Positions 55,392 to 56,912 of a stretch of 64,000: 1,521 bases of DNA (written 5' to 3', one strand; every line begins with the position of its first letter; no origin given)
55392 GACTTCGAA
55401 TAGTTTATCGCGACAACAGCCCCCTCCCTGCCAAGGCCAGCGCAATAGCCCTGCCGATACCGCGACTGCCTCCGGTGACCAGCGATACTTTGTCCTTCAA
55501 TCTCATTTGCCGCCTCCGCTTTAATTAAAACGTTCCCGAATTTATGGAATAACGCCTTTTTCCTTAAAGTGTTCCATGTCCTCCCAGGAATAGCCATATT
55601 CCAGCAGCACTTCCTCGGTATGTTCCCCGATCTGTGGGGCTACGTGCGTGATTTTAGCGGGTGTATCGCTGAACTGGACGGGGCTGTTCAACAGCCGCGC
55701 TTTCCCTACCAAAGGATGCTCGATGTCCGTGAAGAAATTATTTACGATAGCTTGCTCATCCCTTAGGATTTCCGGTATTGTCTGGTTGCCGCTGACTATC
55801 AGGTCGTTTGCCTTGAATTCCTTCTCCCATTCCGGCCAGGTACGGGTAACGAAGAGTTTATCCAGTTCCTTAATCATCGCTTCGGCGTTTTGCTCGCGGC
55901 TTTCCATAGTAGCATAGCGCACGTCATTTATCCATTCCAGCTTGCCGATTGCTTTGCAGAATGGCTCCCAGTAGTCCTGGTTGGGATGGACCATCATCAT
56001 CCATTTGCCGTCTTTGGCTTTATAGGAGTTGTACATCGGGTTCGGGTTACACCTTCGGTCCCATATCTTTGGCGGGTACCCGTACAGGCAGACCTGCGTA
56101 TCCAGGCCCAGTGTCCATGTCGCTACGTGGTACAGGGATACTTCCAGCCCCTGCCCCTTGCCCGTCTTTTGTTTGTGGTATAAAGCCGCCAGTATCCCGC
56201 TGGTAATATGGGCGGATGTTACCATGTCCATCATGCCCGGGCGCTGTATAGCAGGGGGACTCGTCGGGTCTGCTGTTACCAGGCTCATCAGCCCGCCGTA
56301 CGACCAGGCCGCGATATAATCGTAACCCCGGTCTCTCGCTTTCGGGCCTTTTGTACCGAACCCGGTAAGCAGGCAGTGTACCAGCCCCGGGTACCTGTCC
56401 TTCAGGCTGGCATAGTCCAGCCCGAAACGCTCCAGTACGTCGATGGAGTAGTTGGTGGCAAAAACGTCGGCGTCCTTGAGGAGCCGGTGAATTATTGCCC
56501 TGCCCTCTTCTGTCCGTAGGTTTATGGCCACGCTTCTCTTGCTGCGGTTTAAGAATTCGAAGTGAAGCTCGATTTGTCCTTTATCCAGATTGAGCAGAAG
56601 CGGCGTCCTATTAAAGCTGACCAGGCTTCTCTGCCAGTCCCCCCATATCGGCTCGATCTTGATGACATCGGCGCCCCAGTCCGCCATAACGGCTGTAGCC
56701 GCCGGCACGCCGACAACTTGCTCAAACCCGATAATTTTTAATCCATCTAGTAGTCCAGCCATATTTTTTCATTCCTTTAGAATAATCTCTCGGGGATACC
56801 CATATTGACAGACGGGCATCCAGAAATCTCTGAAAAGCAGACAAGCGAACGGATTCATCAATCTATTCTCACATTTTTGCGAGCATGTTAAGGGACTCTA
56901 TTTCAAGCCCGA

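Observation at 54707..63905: Candidate anaerobic trihydroxybenzene catabolic cluster (pyrogallol to phloroglucinol to ring opening)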

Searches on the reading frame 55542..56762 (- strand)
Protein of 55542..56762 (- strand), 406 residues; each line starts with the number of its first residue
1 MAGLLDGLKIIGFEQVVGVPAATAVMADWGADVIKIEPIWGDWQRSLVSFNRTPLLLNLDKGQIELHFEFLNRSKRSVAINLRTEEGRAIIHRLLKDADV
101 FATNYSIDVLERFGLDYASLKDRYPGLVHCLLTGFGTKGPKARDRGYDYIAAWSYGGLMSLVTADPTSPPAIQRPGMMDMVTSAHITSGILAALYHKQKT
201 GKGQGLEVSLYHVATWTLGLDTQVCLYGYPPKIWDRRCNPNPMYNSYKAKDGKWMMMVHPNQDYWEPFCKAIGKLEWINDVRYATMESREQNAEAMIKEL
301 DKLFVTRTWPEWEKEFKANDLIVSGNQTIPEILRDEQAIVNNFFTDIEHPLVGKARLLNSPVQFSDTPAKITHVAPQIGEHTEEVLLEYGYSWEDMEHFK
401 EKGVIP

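Call 5: search_protein_families(library=pfam, proteins=[window:55542-56762:-], max_evalue=0.01)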
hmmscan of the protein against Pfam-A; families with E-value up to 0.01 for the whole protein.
window:55542-56762:- (406 aa): 1 family
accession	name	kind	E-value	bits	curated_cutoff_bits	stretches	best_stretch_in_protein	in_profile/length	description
PF02515.22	CoA_transf_3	-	1.9e-100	337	23.3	1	5-382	1-366/366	CoA-transferase family III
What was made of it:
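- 55542..56762 (-): Family III CoA-transferase, candidate 3-hydroxy-5-oxohexanoate (or triacetate) CoA-transferase. CoA_transf_3 full length, E 1.9e-100 (call 5).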

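Call 18: search_protein_families(library=ncbifam, proteins=[window:55542-56762:-], max_evalue=0.001)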
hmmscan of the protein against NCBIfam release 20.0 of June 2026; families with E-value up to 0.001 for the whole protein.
window:55542-56762:- (406 aa): 7 families
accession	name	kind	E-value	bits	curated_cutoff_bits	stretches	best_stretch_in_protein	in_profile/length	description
NF003809.0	PRK05398.1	subfamily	7.8e-59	199.3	442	2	4-211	4-201/416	formyl-CoA transferase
NF052585.1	SucGlutTfsCaiB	equivalog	6.1e-55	186.4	750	1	5-389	8-388/394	succinate--glutarate CoA-transferase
TIGR03253.1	oxalate_frc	equivalog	2.4e-52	178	504.2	2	5-212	4-201/416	formyl-CoA transferase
NF041294.1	Scnl_mescCoAtase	equivalog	8.1e-52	176.6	700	1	4-386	3-380/381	succinyl-CoA:mesaconate CoA-transferase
NF008511.0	PRK11430.1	equivalog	3.6e-36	125.1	522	1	3-344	8-338/381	CoA:oxalate CoA-transferase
NF002914.1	PRK03525.1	equivalog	2.2e-35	122.4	413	1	3-405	8-397/400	L-carnitine CoA-transferase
TIGR04253.1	mesacon_CoA_iso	equivalog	7.2e-30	104.3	725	1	3-402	1-397/403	2-methylfumaryl-CoA isomerase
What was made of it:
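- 55542..56762 (-): No equivalog reaches its cutoff (call 18).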

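Call 54: find_related_loci(query=window:55542-56762:-, collection=metagenome_contigs, flank=10000)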
Query window:55542-56762:- (406 aa) in metagenome_contigs; peptide patterns used: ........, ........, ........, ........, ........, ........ (x = any residue, [..] = any of these).
81 stretches matched a pattern; 41 encode a relative of the query (tblastn E <= 1e-3); 41 distinct loci.
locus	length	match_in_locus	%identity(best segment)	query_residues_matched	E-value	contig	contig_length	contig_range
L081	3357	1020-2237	96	1-406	0e+0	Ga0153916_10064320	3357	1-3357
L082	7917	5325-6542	92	1-406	0e+0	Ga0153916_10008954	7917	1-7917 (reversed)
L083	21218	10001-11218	90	1-406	0e+0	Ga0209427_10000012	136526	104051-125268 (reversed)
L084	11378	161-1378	88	1-406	0e+0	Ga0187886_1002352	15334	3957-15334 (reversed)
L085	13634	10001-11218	87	1-406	0e+0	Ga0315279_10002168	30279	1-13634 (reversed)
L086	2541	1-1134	88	29-406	0e+0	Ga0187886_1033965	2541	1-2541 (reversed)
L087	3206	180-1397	81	1-406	0e+0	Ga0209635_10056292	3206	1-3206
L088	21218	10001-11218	79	1-406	0e+0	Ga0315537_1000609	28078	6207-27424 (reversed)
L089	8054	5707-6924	79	1-406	0e+0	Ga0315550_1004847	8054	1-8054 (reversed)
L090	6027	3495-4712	76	1-406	0e+0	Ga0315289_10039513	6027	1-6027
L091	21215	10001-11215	76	1-405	0e+0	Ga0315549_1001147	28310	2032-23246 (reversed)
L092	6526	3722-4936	77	1-405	0e+0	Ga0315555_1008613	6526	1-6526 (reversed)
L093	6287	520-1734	77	1-405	0e+0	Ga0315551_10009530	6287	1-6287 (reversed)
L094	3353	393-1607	76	1-405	0e+0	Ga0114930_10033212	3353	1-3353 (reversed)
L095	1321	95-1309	76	1-406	0e+0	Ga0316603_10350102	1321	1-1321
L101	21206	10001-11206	74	4-406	0e+0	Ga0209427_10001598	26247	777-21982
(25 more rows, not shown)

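Call 83: search_protein_families(library=pfam, proteins=[L083:12779-16471:+, L101:1044-1862:+, L101:1862-3025:+, L101:3206-3955:+, L101:4893-6725:-, L101:6891-7538:-, L101:12910-14190:-, L101:14208-14966:-, L101:16868-17905:-, L101:18839-19831:+], max_evalue=0.001)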
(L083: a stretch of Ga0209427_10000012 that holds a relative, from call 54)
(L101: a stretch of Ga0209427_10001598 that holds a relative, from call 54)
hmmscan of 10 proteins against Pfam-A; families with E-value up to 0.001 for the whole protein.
L083:12779-16471:+ (1230 aa): 2 families
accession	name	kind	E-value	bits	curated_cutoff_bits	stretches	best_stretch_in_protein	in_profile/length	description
PF04015.17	DUF362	-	2.9e-33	116.1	24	1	210-487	1-200/200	Domain of unknown function (DUF362)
PF18998.6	Flg_new_2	-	3.3e-30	104.3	23.6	2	812-886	1-72/73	Divergent InlB B-repeat domain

L101:1044-1862:+ (272 aa): 14 families
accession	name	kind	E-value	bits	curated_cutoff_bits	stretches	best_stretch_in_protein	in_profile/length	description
PF13247.11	Fer4_11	-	1e-24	87.1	26.2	1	73-171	2-100/100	4Fe-4S dicluster domain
PF12838.12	Fer4_7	-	3.9e-19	69.3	27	2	11-97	1-52/52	4Fe-4S dicluster domain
PF13187.11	Fer4_9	-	1.6e-13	50.8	27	2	11-97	1-51/52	4Fe-4S dicluster domain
PF13237.11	Fer4_10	-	1.4e-10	41.4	25.5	2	75-124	3-53/53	4Fe-4S dicluster domain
PF12837.12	Fer4_6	-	4.4e-10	39.5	25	2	107-127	3-23/24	4Fe-4S binding domain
PF00037.32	Fer4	-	7.4e-10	38.7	21.1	1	106-127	1-22/24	4Fe-4S binding domain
PF12797.12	Fer4_2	-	1e-09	38.1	24.5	2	105-125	2-22/22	4Fe-4S binding domain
PF14697.11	Fer4_21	-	6.4e-07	29.9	35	1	79-125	6-53/59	4Fe-4S dicluster domain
PF13484.11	Fer4_16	-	2.1e-06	28.9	30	0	156-180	7-29/66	4Fe-4S double cluster binding domain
PF12798.12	Fer4_3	-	3.5e-05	24.8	27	0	113-127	1-15/15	4Fe-4S binding domain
PF12800.12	Fer4_4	-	7.9e-05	23.1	24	0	111-126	2-17/17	4Fe-4S binding domain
PF25160.1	LdpA_Fe-S-bd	-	0.0001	22.4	27.6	0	83-126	4-41/49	LdpA Fe-S cluster-binding domain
PF13534.11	Fer4_17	-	0.00041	21.3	22.2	0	9-23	43-57/61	4Fe-4S dicluster domain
PF13183.11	Fer4_8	-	0.00077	20.4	27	0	9-29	2-22/68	4Fe-4S dicluster domain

L101:1862-3025:+ (387 aa): 1 family
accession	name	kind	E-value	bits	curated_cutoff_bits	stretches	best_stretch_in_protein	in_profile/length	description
PF03916.19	NrfD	-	5.3e-25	89.1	25.8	1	40-333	6-304/313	Polysulphide reductase, NrfD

L101:3206-3955:+ (249 aa): 1 family
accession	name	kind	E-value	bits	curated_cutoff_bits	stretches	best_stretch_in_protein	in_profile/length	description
PF13188.13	PAS_8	-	0.00076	19.7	21.8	0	134-166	3-35/65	PAS domain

L101:4893-6725:- (610 aa): 5 families
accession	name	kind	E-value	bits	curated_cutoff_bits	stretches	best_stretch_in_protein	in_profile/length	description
PF00890.30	FAD_binding_2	-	3.2e-23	83.1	20.4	1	59-274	1-246/414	FAD binding domain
PF02910.25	Succ_DH_flav_C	-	1.4e-22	80.5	20.8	1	504-609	14-126/130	Fumarate reductase flavoprotein C-term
PF07992.20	Pyr_redox_2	-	4.4e-13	49.7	26.1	1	59-256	2-119/291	Pyridine nucleotide-disulphide oxidoreductase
PF01266.30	DAO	-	1.6e-07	31.6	27.9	1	59-134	1-58/353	FAD dependent oxidoreductase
PF13450.12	NAD_binding_8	-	4.3e-05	24.2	21.9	1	62-92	1-29/68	NAD(P)-binding Rossmann-like domain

L101:6891-7538:- (215 aa): 1 family
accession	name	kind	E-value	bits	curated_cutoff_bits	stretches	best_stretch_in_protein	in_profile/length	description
PF18089.7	DAPG_hydrolase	-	8.3e-14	52.1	22.7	1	13-185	34-222/223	DAPG hydrolase PhiG domain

L101:12910-14190:- (426 aa): 9 families
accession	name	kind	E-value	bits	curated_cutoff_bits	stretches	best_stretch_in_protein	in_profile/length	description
PF02754.22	CCG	-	3.8e-17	62.6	20.6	2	151-232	3-84/85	Cysteine-rich domain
PF13183.11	Fer4_8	-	9.7e-10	39.3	27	1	21-88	2-68/68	4Fe-4S dicluster domain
PF13534.11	Fer4_17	-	4e-09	37.3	22.2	1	23-89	1-61/61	4Fe-4S dicluster domain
PF13237.11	Fer4_10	-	3.2e-08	33.8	25.5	0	70-96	5-22/53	4Fe-4S dicluster domain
PF12838.12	Fer4_7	-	1.5e-06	29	27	1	24-88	2-52/52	4Fe-4S dicluster domain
PF13484.11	Fer4_16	-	1.5e-05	26.1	30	1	23-86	1-65/66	4Fe-4S double cluster binding domain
PF00037.32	Fer4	-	6.2e-05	23.1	21.1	0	22-36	6-20/24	4Fe-4S binding domain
PF13187.11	Fer4_9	-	0.00025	21.5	27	1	23-87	1-50/52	4Fe-4S dicluster domain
PF13746.11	Fer4_18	-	0.00043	20.9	27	0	72-91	59-78/114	4Fe-4S dicluster domain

L101:14208-14966:- (252 aa): 1 family
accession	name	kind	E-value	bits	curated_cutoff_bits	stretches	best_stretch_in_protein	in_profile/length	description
PF02596.20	DUF169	-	3.7e-31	109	27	1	12-215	4-208/209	Uncharacterised ArCR, COG2043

L101:16868-17905:- (345 aa): 1 family
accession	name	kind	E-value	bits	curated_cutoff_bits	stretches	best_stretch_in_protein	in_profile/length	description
PF03773.19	ArsP_1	-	6.5e-80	268.9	32.3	1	13-341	6-293/294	Predicted permease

L101:18839-19831:+ (330 aa): 3 families
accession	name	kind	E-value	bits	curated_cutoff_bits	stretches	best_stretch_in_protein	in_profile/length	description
PF00005.33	ABC_tran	-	4.1e-31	108.8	25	1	24-168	1-137/137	ABC transporter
PF13304.12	AAA_21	-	1.3e-14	55.4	27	1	127-197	225-298/304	AAA domain, putative AbiEii toxin, Type IV TA system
PF13732.12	DrrA1-3_C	-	1.6e-05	26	27.4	1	232-310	11-81/81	ATP-binding protein DrrA1-3-like, C-terminal domain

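Call 85: search_solved_structures(query=window:55542-56762:-, max_evalue=1e-20)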
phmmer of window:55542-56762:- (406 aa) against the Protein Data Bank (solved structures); distinct sequences matched with E-value up to 1e-20: 24.
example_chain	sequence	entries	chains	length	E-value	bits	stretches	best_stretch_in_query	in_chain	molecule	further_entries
1pt5_A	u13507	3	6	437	1.1e-42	149.5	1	4-211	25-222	Hypothetical protein yfdW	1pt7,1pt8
1pqy_A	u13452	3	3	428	1.1e-42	149.5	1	5-211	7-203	Hypothetical protein yfdW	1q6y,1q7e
4ed9_A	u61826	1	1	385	1.1e-42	149.5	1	5-385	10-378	CAIB/BAIF family protein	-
10uh_A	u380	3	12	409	3.6e-42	147.8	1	5-386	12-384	Formyl-coenzyme a transferase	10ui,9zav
9br7_A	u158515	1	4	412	2.4e-41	145.1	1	5-389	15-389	Succinate--hydroxymethylglutarate CoA-transferase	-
9br6_A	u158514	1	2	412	2.6e-41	145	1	5-389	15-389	Succinate--hydroxymethylglutarate CoA-transferase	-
3ubm_A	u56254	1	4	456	3.4e-41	144.6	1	5-211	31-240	Formyl-CoA:oxalate CoA-transferase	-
5yit_A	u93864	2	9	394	8.2e-33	117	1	4-383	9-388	CoA transferase III | Uncharacterized protein Rv3272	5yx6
5yiy_A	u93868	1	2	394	2.4e-32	115.5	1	4-383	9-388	CoA transferase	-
9fn0_B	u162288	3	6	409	5.1e-32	114.4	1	4-399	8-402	Subunit of Benzylsuccinate CoA-transferase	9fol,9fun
2vjo_A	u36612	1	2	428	3.3e-29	105.1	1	4-211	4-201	FORMYL-COENZYME A TRANSFERASE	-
2vjp_A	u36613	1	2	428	3.3e-29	105.1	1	4-211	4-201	FORMYL-COENZYME A TRANSFERASE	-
2vjq_A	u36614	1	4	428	4.4e-29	104.7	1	4-211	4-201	FORMYL-COENZYME A TRANSFERASE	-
1p5h_A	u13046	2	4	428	4.4e-29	104.7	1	4-211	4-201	Formyl-coenzyme A transferase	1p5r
2vjn_A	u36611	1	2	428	6.1e-29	104.2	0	4-211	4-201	FORMYL-COENZYME A TRANSFERASE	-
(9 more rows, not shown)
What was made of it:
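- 55542..56762 (-): Nearest structures are YfdW/formyl-CoA transferase, SUGCT and benzylsuccinate CoA-transferase (call 85).
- Family III enzymes often act on aryl or dicarboxylic acids (call 85 names).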
